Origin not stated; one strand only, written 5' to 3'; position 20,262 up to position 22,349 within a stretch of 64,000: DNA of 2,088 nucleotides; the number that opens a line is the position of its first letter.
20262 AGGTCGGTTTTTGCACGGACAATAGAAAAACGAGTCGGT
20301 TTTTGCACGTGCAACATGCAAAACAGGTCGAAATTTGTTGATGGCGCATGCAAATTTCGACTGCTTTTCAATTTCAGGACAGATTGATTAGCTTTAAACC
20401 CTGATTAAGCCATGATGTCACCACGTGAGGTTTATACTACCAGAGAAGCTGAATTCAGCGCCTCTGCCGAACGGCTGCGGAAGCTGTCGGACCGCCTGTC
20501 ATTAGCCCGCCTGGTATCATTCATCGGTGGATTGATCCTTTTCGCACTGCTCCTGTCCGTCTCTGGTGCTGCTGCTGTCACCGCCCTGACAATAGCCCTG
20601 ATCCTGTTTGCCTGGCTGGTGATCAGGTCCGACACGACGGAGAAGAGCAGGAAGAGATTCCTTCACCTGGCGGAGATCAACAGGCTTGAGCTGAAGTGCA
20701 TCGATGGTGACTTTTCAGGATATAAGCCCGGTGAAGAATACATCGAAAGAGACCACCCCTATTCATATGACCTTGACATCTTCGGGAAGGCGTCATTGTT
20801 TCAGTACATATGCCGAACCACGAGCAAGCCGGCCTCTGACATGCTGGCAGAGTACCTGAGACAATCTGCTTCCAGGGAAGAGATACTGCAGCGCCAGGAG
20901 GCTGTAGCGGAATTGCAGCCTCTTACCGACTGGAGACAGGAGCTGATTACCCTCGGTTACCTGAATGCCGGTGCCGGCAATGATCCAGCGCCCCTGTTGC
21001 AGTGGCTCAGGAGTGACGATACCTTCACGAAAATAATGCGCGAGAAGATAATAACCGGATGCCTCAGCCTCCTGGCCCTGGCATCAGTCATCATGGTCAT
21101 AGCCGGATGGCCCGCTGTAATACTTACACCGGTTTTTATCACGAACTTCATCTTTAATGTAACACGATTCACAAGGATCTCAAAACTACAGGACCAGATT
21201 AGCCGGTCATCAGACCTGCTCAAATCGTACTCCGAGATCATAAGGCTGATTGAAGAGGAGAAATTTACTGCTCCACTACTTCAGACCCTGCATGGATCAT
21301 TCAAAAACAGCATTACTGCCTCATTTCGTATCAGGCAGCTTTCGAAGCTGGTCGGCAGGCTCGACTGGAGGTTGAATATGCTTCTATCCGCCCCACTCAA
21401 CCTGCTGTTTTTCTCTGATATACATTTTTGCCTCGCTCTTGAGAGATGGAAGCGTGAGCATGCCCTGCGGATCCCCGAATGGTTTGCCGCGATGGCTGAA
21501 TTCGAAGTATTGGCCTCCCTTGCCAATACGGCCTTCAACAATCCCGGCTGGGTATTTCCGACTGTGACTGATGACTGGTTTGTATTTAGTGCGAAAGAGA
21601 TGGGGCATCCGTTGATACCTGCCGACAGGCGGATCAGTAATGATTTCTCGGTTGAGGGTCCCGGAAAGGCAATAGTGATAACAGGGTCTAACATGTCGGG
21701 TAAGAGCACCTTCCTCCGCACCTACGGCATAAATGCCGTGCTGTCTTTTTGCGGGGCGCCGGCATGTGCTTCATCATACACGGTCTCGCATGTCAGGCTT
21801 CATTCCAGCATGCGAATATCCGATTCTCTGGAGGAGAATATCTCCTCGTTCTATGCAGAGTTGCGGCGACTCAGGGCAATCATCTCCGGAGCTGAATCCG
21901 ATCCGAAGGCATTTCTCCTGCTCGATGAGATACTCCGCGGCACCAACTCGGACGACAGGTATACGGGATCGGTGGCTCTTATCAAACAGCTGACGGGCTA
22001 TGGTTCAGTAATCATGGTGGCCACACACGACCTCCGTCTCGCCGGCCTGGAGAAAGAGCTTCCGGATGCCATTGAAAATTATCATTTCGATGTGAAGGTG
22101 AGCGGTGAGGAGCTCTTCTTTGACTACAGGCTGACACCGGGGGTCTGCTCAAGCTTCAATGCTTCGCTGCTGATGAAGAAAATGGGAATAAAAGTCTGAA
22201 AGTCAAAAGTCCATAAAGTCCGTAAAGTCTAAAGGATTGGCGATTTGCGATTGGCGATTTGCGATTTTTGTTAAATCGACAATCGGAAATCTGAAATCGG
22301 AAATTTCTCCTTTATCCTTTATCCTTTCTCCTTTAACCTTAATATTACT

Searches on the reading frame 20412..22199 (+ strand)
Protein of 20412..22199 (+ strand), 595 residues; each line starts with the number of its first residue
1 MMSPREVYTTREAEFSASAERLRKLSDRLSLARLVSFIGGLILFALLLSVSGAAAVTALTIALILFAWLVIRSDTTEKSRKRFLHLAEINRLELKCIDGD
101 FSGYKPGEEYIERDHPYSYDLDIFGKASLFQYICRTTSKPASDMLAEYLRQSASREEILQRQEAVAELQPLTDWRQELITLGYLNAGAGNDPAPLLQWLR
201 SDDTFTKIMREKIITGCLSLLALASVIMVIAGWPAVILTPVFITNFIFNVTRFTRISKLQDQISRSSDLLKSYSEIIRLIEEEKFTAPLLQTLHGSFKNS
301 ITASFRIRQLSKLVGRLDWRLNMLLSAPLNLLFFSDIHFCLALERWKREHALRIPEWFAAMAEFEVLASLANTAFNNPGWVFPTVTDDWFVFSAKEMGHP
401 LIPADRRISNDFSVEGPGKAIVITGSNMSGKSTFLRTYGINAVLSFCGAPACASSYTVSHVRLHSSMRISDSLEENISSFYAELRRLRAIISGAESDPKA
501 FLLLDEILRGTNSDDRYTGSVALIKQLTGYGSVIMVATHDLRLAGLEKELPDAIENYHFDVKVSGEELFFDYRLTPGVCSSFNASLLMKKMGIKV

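Call 46: search_protein_families(library=pfam, proteins=[window:20412-22199:+], max_evalue=0.00001)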
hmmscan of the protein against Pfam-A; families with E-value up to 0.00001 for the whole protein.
window:20412-22199:+ (595 aa): 1 family
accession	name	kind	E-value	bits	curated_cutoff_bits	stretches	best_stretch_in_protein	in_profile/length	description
PF00488.27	MutS_V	-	7.2e-25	88.5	30.2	1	421-580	1-159/188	MutS domain V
